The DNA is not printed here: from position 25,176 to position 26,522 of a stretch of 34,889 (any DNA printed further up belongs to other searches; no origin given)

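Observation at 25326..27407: Translationally coupled ATP-grasp ligase + atypical radical SAM enzyme, two-gene operon with no precursor peptide in view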

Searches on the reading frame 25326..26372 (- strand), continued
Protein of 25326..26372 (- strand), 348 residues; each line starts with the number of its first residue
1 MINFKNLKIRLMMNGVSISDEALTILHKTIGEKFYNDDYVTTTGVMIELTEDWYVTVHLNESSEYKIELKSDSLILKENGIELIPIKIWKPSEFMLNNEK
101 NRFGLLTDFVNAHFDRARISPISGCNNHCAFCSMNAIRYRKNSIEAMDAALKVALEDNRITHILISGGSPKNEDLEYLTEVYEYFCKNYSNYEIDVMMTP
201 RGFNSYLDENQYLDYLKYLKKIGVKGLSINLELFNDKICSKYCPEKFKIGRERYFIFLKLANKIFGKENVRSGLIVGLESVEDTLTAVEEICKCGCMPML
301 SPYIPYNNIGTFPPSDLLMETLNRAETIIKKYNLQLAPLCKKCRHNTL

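Call 22: search_protein_families(library=ncbifam, proteins=[L022:6798-7970:+, L022:5428-6798:+, L022:10010-10795:+, L022:10804-11412:+, L022:11416-12219:+, L036:3185-4093:+, L034:10425-11075:+, L036:4078-5430:-, L012:9065-10216:+, L012:10203-10751:+], max_evalue=0.001)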
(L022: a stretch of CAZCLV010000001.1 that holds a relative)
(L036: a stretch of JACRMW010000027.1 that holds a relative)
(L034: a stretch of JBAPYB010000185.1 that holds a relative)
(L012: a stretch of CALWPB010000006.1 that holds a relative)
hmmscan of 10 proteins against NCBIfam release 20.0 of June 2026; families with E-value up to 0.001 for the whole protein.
L022:6798-7970:+ (390 aa): 1 family
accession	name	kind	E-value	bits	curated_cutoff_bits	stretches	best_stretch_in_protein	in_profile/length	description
TIGR01210.1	TIGR01210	equivalog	4.5e-58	196.9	212.15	1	37-371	8-305/313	archaeosine biosynthesis radical SAM protein RaSEA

L022:5428-6798:+ (456 aa): 7 families
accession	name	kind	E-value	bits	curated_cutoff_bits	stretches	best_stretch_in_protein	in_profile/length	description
TIGR02155.1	PA_CoA_ligase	equivalog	1.2e-36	126.1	646.3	1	47-358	4-323/422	phenylacetate--CoA ligase PaaK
NF041878.1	paak_haloarch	equivalog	2.4e-35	122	700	1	46-360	8-334/427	phenylacetate--CoA ligase PaaK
NF045666.1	DVU1553_fam_AMP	equivalog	2.4e-31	109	300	1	31-351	5-330/331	DVU_1553 family AMP-dependent CoA ligase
NF053551.1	FlxY_rubin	equivalog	1.8e-19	69.8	520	2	201-356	163-327/424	flexirubin biosynthesis putative acyl-CoA ligase FlxY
TIGR03335.1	F390_ftsA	equivalog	2.3e-11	43.1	458.7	2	57-110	20-73/445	coenzyme F390 synthetase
NF041217.1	BagE_FevW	exception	1.3e-10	40.8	800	1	234-352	196-311/424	bagremycin/ferroverdin synthetase BagE/FevW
TIGR02304.1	aden_form_hyp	equivalog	8.5e-09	34.9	251.9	1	181-362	162-335/430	F390 synthetase-related protein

L022:10010-10795:+ (261 aa): 11 families
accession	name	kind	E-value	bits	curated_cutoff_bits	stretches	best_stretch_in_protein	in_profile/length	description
TIGR02668.1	moaA_archaeal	equivalog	3.5e-08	32.8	325.25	1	15-102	5-93/303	GTP 3',8-cyclase MoaA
NF001199.0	PRK00164.2-1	equivalog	1.7e-07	30.7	231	1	13-104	5-97/308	GTP 3',8-cyclase MoaA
NF047865.1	rSAM_PapB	equivalog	8.3e-07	28.5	340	1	20-121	3-112/330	PapB family radical SAM/SPASM ranthipeptide maturase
TIGR04115.1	rSAM_Cxxx_rpt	equivalog_domain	1.3e-06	28.2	350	1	23-100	5-90/359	radical SAM peptide maturase, CXXX-repeat target family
TIGR03977.1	rSAM_pair_HxsC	equivalog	2e-05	23.6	267.9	1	24-139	29-145/292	His-Xaa-Ser system radical SAM maturase HxsC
NF050038.1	rSAM_RiPP_GggB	equivalog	4.5e-05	22.6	650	1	14-117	36-147/398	streptosactin maturase GggB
TIGR04064.1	rSAM_nif11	equivalog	9e-05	21.4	518.7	1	14-101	72-167/459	nif11-like peptide radical SAM maturase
TIGR02666.1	moaA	equivalog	0.00011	21.3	284.05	1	13-104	3-101/336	GTP 3',8-cyclase MoaA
TIGR03978.1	rSAM_paired_1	equivalog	0.00041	19.2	370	1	26-111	89-181/466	His-Xaa-Ser system radical SAM maturase HxsB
NF033640.1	N_Twi_rSAM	subfamily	0.00057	19.1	170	0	52-132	162-239/398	twitch domain-containing radical SAM protein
TIGR04068.1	rSAM_ocin_clost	equivalog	0.00084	18.3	500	0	16-99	80-173/462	Cys-rich peptide radical SAM maturase CcpM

L022:10804-11412:+ (202 aa): 6 families
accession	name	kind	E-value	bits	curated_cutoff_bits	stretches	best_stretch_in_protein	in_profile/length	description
TIGR02253.1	CTE7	subfamily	4.2e-06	26.7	169.75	1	66-201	93-221/221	TIGR02253 family HAD-type hydrolase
TIGR01509.1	HAD-SF-IA-v3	subfamily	5.7e-06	26.6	29.4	1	17-170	2-153/154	HAD-IA family hydrolase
TIGR01428.1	HAD_type_II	equivalog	3e-05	24.1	125.4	0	60-172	84-191/197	haloacid dehalogenase type II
NF006976.0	PRK09449.1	equivalog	0.00025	20.6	183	1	98-176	121-200/225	pyrimidine 5'-nucleotidase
NF009804.0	PRK13288.1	equivalog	0.00056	19.4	218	0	75-201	90-207/215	pyrophosphatase PpaX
NF009695.0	PRK13222.1-2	equivalog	0.00069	19.2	225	0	71-169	98-191/226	phosphoglycolate phosphatase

L022:11416-12219:+ (267 aa): 7 families
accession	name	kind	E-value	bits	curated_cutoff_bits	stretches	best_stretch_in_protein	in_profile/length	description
NF045660.1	DiMthArgaseDdahStm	equivalog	4e-16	59.5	340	1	12-258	16-246/249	dimethylargininase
NF002381.0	PRK01388.1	subfamily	4e-14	52.3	414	1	54-180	156-288/405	arginine deiminase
NF045659.1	DiMArgaseDdahMtb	equivalog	5.2e-14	52.1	300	1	19-258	49-280/283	dimethylargininase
TIGR01078.1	arcA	equivalog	7.9e-14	51.2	489.1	1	9-179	110-287/408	arginine deiminase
NF052232.1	Arg_dihydro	equivalog_domain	3.8e-10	39.5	450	1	25-258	36-264/266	arginine dihydrolase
NF052231.1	bifunc_ArgZ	exception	6.9e-10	37.7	1025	1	24-260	37-268/696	bifunctional arginine dihydrolase/ornithine cyclodeaminase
NF045658.1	DiMArgaseDdah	equivalog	1e-07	32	450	1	19-135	26-141/254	dimethylargininase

L036:3185-4093:+ (302 aa): 17 families
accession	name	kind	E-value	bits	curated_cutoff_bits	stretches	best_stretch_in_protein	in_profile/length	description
TIGR00670.1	asp_carb_tr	equivalog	1e-78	264.5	236.95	1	5-295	1-302/304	aspartate carbamoyltransferase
NF002032.1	PRK00856.1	equivalog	7.5e-71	238.7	263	1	5-295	1-296/297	aspartate carbamoyltransferase catalytic subunit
NF006046.0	PRK08192.1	equivalog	2.7e-53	181.4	512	1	5-296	7-317/339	aspartate carbamoyltransferase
NF008853.0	PRK11891.1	equivalog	2.3e-50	171.5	560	1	4-296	88-398/430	aspartate carbamoyltransferase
NF001986.0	PRK00779.1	subfamily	2.9e-42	144.9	306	1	2-298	3-306/307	ornithine carbamoyltransferase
TIGR00658.1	orni_carb_tr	equivalog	4.6e-38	131.1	280.85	1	5-296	1-303/304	ornithine carbamoyltransferase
NF011380.0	PRK14805.1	equivalog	3.2e-31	108.5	421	1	4-297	1-301/302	ornithine carbamoyltransferase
NF010387.0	PRK13814.1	equivalog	9e-31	106.9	660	1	27-297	33-305/310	aspartate carbamoyltransferase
TIGR04384.1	putr_carbamoyl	exception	6.7e-25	87.9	500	1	7-299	2-310/330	putrescine carbamoyltransferase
NF009916.0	PRK13376.1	equivalog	1e-24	87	800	1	24-295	31-331/525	bifunctional aspartate carbamoyltransferase catalytic subunit/aspartate carbamoyltransferase regulatory subunit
NF003286.0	PRK04284.1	subfamily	2.4e-18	66.3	515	1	2-277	4-292/332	ornithine carbamoyltransferase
NF003384.0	PRK04523.1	equivalog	2.1e-17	63.2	288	1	2-119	1-126/336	N-acetylornithine carbamoyltransferase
NF011379.0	PRK14804.1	equivalog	1.6e-16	60.3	373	1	3-297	5-310/311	ornithine carbamoyltransferase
NF002470.0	PRK01713.1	equivalog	3.7e-13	49.6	545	1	2-292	5-307/334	ornithine carbamoyltransferase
NF009213.0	PRK12562.1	subfamily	4.5e-08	32.8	559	1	6-145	8-146/334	ornithine carbamoyltransferase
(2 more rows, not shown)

L034:10425-11075:+ (216 aa): 8 families
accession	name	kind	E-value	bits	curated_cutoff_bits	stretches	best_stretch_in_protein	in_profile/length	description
TIGR02476.1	BluB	equivalog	6.1e-13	48.6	150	1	4-198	9-185/205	5,6-dimethylbenzimidazole synthase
NF009810.0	PRK13294.1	equivalog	1.8e-11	43.6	304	1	5-204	255-441/449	coenzyme F420-0:L-glutamate ligase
TIGR03553.1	F420_FbiB_CTERM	equivalog_domain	1e-10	41.7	249.55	1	6-202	1-184/194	F420 biosynthesis protein FbiB, C-terminal domain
NF008088.0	PRK10828.1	equivalog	4.8e-10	39.3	183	1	8-68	7-65/183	NAD(P)H nitroreductase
NF047509.1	Rv3131_FMN_oxido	subfamily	7.4e-09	35.5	199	0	31-58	2-27/319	Acg family FMN-binding oxidoreductase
NF005901.0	PRK07877.1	equivalog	4.7e-06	25.1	476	0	18-83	367-430/722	Rv1355c family protein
NF011424.0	PRK14851.1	subfamily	7.4e-06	24.2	1170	1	20-55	320-355/679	hypothetical protein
NF008033.1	PRK10765.1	equivalog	9.4e-06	25.2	223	0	1-65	1-64/240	oxygen-insensitive NADPH nitroreductase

L036:4078-5430:- (450 aa): 9 families
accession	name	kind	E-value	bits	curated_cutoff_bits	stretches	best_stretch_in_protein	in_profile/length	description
TIGR01369.1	CPSaseII_lrg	equivalog_domain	6.1e-14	50.6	1027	1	129-380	647-898/1052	carbamoyl-phosphate synthase (glutamine-hydrolyzing) large subunit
NF003671.0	PRK05294.1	equivalog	1.1e-12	46.4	599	1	130-374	645-887/1058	carbamoyl-phosphate synthase large subunit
NF047900.1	AspMetLigLdmS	equivalog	2.4e-12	46.3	475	1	101-333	80-308/383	L-aspartate--L-methionine ligase LdmS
NF042917.1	PAGG_GluLig_BesA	equivalog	2.9e-12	46.1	750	1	216-324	246-351/432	L-propargylglycine--L-glutamate ligase BesA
NF005096.0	PRK06524.1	equivalog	9.2e-10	37.2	684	1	267-324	267-325/493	biotin carboxylase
NF006766.0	PRK09288.1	equivalog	1.5e-07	30.5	339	1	160-369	123-331/396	formate-dependent phosphoribosylglycinamide formyltransferase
TIGR01142.1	purT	equivalog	8.6e-07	28.2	502.15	1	170-361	120-310/380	phosphoribosylglycinamide formyltransferase 2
NF009554.0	PRK12999.1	equivalog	0.00016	19.6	965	1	132-323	100-298/1147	pyruvate carboxylase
NF005315.0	PRK06849.1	equivalog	0.00025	20.2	406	0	283-325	237-279/389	hypothetical protein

L012:9065-10216:+ (383 aa): 7 families
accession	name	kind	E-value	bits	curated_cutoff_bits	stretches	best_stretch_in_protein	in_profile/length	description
NF006367.0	PRK08591.1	subfamily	9e-05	21.4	597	1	243-291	253-299/451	acetyl-CoA carboxylase biotin carboxylase subunit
NF005525.0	PRK07178.1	equivalog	0.00011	21.1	768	1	253-291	259-297/471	acetyl-CoA carboxylase biotin carboxylase subunit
NF005096.0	PRK06524.1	equivalog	0.00023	19.4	684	1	72-296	106-334/493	biotin carboxylase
TIGR01235.1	pyruv_carbox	equivalog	0.00033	18.3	1114.45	1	242-291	252-299/1143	pyruvate carboxylase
NF009554.0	PRK12999.1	equivalog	0.00037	18.4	965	1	242-290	256-302/1147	pyruvate carboxylase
TIGR00514.1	accC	equivalog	0.00042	19.3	626.5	1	254-293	261-301/449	acetyl-CoA carboxylase biotin carboxylase subunit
NF006406.0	PRK08654.1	equivalog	0.00089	17.9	739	0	252-291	259-298/499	acetyl-CoA carboxylase biotin carboxylase subunit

L012:10203-10751:+ (182 aa): 7 families
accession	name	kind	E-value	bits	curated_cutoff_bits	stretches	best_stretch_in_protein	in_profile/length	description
TIGR02476.1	BluB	equivalog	5.8e-10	38.9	150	1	4-96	10-108/205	5,6-dimethylbenzimidazole synthase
NF009810.0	PRK13294.1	equivalog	7.2e-10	38.3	304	1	4-174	255-443/449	coenzyme F420-0:L-glutamate ligase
TIGR03553.1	F420_FbiB_CTERM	equivalog_domain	1.4e-08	34.7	249.55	1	6-176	2-190/194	F420 biosynthesis protein FbiB, C-terminal domain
NF008088.0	PRK10828.1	equivalog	1.9e-07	30.8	183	1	7-134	8-135/183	NAD(P)H nitroreductase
NF005901.0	PRK07877.1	equivalog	4.3e-07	28.6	476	1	8-85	359-433/722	Rv1355c family protein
NF047509.1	Rv3131_FMN_oxido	subfamily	3.1e-06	26.9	199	0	30-48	3-21/319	Acg family FMN-binding oxidoreductase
NF011424.0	PRK14851.1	subfamily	2.8e-05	22.3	1170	0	19-51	321-353/679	hypothetical protein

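Call 23: predict_structure(alignment_id=A1)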
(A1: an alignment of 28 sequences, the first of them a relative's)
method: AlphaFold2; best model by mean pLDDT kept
length: 348 residues; sequences in the alignment: 28
mean_pLDDT: 96.5   pTM: 0.92
mean pLDDT of the five models: 96.5, 96.1, 95.8, 95.6, 95.3
residues with pLDDT >= 90: 335; 70-90: 13; 50-70: 0; < 50: 0
segments of 3 or more residues with pLDDT < 50: none
pLDDT, mean of each block of 10 residues (from residue 1): 95 98 96 91 96 97 98 96 97 95 96 96 94 93 98 97 95 98 98 98 98 99 98 97 96 98 97 97 99 98 92 97 98 97 97
secondary structure, 60 per line:
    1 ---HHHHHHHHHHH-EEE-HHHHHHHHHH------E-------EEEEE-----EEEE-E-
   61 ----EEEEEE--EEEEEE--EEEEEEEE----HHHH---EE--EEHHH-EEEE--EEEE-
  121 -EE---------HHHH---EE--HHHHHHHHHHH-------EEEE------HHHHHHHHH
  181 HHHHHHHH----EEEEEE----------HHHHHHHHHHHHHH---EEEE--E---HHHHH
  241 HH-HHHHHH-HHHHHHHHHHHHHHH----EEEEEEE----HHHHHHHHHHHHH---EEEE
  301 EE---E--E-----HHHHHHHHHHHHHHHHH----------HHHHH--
elements in order: H4-14 E16-18 H20-29 E44-48 E54-57 E65-70 E73-78 E81-88 H93-96 E110-113 E116-119 H133-136 H144-154 E162-165 H172-188 E193-198 H209-222 E226-229 H236-242 H244-249 H251-265 E270-276 H281-293 E297-302 H315-331 H342-346

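Call 28: fold_search(model_id=the predicted structure, library=pdb)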
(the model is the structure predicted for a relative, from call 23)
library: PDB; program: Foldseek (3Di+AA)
matches with E <= 10: 1592; with E <= 0.001: 41
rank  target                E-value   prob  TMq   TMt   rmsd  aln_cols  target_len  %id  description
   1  4pl2_A                2.2e-09  1.00  0.46  0.46   9.7       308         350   15  X-ray crystal structure of C118A RlmN from Escherichia coli (released 2014-05-28)
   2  6xig_B                1.3e-08  1.00  0.52  0.48   3.3       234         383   18  X-ray crystal structure of MqnE from Pedobacter heparinus (released 2020-07-15)
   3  5hr7_A                1.4e-08  1.00  0.47  0.45   9.8       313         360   15  X-ray crystal structure of C118A RlmN from Escherichia coli with cross-linked in vitro transcribed tRNA (released 2016-04-13)
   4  3rf9_A                1.5e-08  1.00  0.49  0.48  10.0       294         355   14  X-ray structure of RlmN from Escherichia coli (released 2011-05-11)
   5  6xi9_B                3.1e-08  1.00  0.50  0.46   3.5       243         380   18  X-ray crystal structure of MqnE from Pedobacter heparinus in complex with aminofutalosine and methionine (released 2020-07-15)
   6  6xig_A                3.2e-08  1.00  0.51  0.47   3.6       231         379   18  X-ray crystal structure of MqnE from Pedobacter heparinus (released 2020-07-15)
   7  5hr6_A                4.9e-08  1.00  0.45  0.45  10.1       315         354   14  X-ray crystal structure of C118A RlmN with cross-linked tRNA purified from Escherichia coli (released 2016-04-13)
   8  6fz6_A                5.5e-08  1.00  0.48  0.49  11.1       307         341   16  Crystal Structure of a radical SAM methyltransferase from Sphaerobacter thermophilus (released 2019-04-10)
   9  4pl1_A                5.5e-08  1.00  0.47  0.49   9.8       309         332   13  X-ray crystal structure of C118A RlmN from Escherichia coli with S-adenosylmethionine (released 2014-05-28)
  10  3rf9_B                1.1e-07  1.00  0.47  0.46   9.7       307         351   14  X-ray structure of RlmN from Escherichia coli (released 2011-05-11)
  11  7pd2_B                2.0e-07  1.00  0.48  0.46   3.7       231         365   16  Crystal structure of the substrate-free radical SAM tyrosine lyase ThiH (2-iminoacetate synthase) from Thermosinus car (released 2022-05-11)
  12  7pd1_A                2.1e-07  1.00  0.46  0.44   3.9       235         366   16  Crystal structure of the L-tyrosine-bound radical SAM tyrosine lyase ThiH (2-iminoacetate synthase) from Thermosinus c (released 2022-05-11)
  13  3rfa_A                2.3e-07  1.00  0.46  0.48   9.8       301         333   15  X-ray structure of RlmN from Escherichia coli in complex with S-adenosylmethionine (released 2011-05-11)
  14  3rfa_B                2.3e-07  1.00  0.44  0.43   9.9       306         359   15  X-ray structure of RlmN from Escherichia coli in complex with S-adenosylmethionine (released 2011-05-11)
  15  7pd1_B                2.4e-07  1.00  0.47  0.45   3.6       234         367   16  Crystal structure of the L-tyrosine-bound radical SAM tyrosine lyase ThiH (2-iminoacetate synthase) from Thermosinus c (released 2022-05-11)
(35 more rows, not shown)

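Call 32: search_protein_families(library=ncbifam, alignment_id=A1, max_evalue=0.00001)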
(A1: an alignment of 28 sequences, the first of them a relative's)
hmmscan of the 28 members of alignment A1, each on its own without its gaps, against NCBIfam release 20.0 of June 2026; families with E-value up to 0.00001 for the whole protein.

A. member 1, P0001 (348 aa): 4 families
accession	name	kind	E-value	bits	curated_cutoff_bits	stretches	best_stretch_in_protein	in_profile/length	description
NF045502.1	variant_rSAM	domain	2.5e-33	115.5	125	1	6-306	6-328/357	radical SAM protein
TIGR04043.1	rSAM_MSMEG_0568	hypoth_equivalog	1.1e-11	44.4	303.7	1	213-335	206-333/354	MSMEG_0568 family radical SAM protein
TIGR00423.1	TIGR00423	subfamily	1.7e-07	30.8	260.25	1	120-249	10-144/310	CofH family radical SAM protein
NF005609.0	PRK07360.1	equivalog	6.5e-06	25.1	426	1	124-248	70-200/374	7,8-didemethyl-8-hydroxy-5-deazariboflavin synthase subunit CofH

B. families by the number of members that match (of 28 scanned): 13 families
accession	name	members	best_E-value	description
NF045502.1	variant_rSAM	28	1.3e-41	radical SAM protein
TIGR04043.1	rSAM_MSMEG_0568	28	3.9e-28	MSMEG_0568 family radical SAM protein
TIGR00238.1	TIGR00238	5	4.2e-07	KamA family radical SAM protein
NF053743.1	LipS2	4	6.3e-11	LipS2 family lipoyl synthase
TIGR00423.1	TIGR00423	3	1.4e-07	CofH family radical SAM protein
TIGR03821.1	EFP_modif_epmB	3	1.6e-07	EF-P beta-lysylation protein EpmB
TIGR03977.1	rSAM_pair_HxsC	3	2.9e-07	His-Xaa-Ser system radical SAM maturase HxsC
TIGR02351.2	thiH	3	7.9e-07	2-iminoacetate synthase ThiH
NF005609.0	PRK07360.1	2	6e-06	7,8-didemethyl-8-hydroxy-5-deazariboflavin synthase subunit CofH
TIGR03699.1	menaquin_MqnC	1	9.1e-07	cyclic dehypoxanthinyl futalosine synthase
TIGR03960.1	rSAM_fuse_unch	1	5.7e-06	TIGR03960 family B12-binding radical SAM protein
TIGR03700.1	mena_SCO4494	1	6.5e-06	aminofutalosine synthase MqnE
NF006276.0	PRK08444.1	1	9.6e-06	aminofutalosine synthase MqnE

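Call 33: search_protein_families(library=pfam, proteins=[L040:10007-12229:+, L040:12222-14378:+, L014:9128-9751:+, L014:9769-11352:+, L025:6716-7522:+, L028:5397-7391:+, L030:2577-3554:-, L041:10036-11244:+, L016:10445-11590:+, L040:14375-15904:-], max_evalue=0.001)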
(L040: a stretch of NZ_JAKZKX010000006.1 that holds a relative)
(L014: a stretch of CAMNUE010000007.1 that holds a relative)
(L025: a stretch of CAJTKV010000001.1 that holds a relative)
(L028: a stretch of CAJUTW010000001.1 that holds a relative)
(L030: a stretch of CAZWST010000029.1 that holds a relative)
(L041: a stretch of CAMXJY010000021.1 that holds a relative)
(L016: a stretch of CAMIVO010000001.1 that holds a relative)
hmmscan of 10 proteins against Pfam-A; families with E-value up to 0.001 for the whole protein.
L040:10007-12229:+ (740 aa): 1 family
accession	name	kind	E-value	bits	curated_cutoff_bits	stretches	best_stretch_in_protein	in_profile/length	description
PF13676.11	TIR_2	-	5e-07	30.7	28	1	11-109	1-98/122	TIR domain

L040:12222-14378:+ (718 aa): 5 families
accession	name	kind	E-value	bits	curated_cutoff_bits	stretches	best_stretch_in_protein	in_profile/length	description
PF20703.3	nSTAND1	-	2.7e-21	77.1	27.1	1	9-266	1-202/379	Novel STAND NTPase 1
PF13599.13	Pentapeptide_4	-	4.3e-11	43.1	38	1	559-633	2-76/78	Pentapeptide repeat region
PF13576.12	Pentapeptide_3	-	3.6e-06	27.5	27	0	561-593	7-41/48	Pentapeptide repeats (9 copies)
PF13191.12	AAA_16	-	0.00018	22.5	32.6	1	23-202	1-157/167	AAA ATPase domain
PF00805.28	Pentapeptide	-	0.00019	21.4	20.2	0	616-643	9-36/40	Pentapeptide repeats (8 copies)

L014:9128-9751:+ (207 aa): 0 families

L014:9769-11352:+ (527 aa): 1 family
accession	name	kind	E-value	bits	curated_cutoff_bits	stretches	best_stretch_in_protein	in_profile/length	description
PF13384.12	HTH_23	-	5.4e-05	23.3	24.6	0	13-35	18-40/50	Homeodomain-like domain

L025:6716-7522:+ (268 aa): 3 families
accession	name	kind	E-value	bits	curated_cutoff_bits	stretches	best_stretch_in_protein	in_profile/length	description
PF00583.31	Acetyltransf_1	-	1.7e-12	48.1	20.7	1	127-240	5-115/116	Acetyltransferase (GNAT) family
PF13508.13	Acetyltransf_7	-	7.7e-07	29.8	27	1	167-240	14-81/84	Acetyltransferase (GNAT) domain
PF13673.13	Acetyltransf_10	-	0.00073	20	23.6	0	137-240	16-106/128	Acetyltransferase (GNAT) domain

L028:5397-7391:+ (664 aa): 6 families
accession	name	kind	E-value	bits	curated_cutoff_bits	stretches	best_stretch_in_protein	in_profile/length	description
PF00271.37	Helicase_C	-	1.9e-26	92.9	23.5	1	451-566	7-108/110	Helicase conserved C-terminal domain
PF00270.35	DEAD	-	3.1e-25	89.3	26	1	253-413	1-163/167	DEAD/DEAH box helicase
PF04851.21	ResIII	-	5.7e-14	52.8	22.5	1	251-409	3-162/164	Type III restriction enzyme, res subunit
PF17191.10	RecG_wedge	-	2.4e-10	40.7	23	1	4-156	2-156/162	RecG wedge domain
PF19833.4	RecG_dom3_C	-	2.5e-10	40.7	26.8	1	591-649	2-60/87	ATP-dependent DNA helicase RecG, domain 3, C-terminal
PF22590.2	Cas3-like_C_2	-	0.00054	20.6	27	0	514-567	51-104/106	CRISPR-associated nuclease/helicase Cas3, C-terminal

L030:2577-3554:- (325 aa): 0 families

L041:10036-11244:+ (402 aa): 3 families
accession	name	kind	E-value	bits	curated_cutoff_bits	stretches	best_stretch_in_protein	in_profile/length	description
PF12733.13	Cadherin-like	-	2.2e-07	31.7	24.2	0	235-305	29-79/89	Cadherin-like beta sandwich domain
PF09136.16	Glucodextran_B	-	3e-07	30.7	27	0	267-308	37-76/83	Glucodextranase, domain B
PF19077.6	Big_13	-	4.2e-05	24.4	27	0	81-135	37-94/102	Bacterial Ig-like domain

L016:10445-11590:+ (381 aa): 4 families
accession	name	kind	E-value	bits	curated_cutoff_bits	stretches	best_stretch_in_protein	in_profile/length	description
PF00266.25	Aminotran_5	-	3.4e-93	313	21.5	1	7-367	1-371/371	Aminotransferase class-V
PF01212.27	Beta_elim_lyase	-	1e-08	35.3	27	1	51-223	35-215/288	Beta-eliminating lyase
PF01041.23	DegT_DnrJ_EryC1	-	5.1e-08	33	19.8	1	69-186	43-152/360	DegT/DnrJ/EryC1/StrS aminotransferase family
PF01053.26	Cys_Met_Meta_PP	-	0.0001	21.4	27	1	54-182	58-176/381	Cys/Met metabolism PLP-dependent enzyme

L040:14375-15904:- (509 aa): 1 family
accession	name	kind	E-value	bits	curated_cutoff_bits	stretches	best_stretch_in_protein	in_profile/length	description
PF02655.19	ATP-grasp_3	-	1.3e-06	29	23.2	1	328-388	99-160/160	ATP-grasp domain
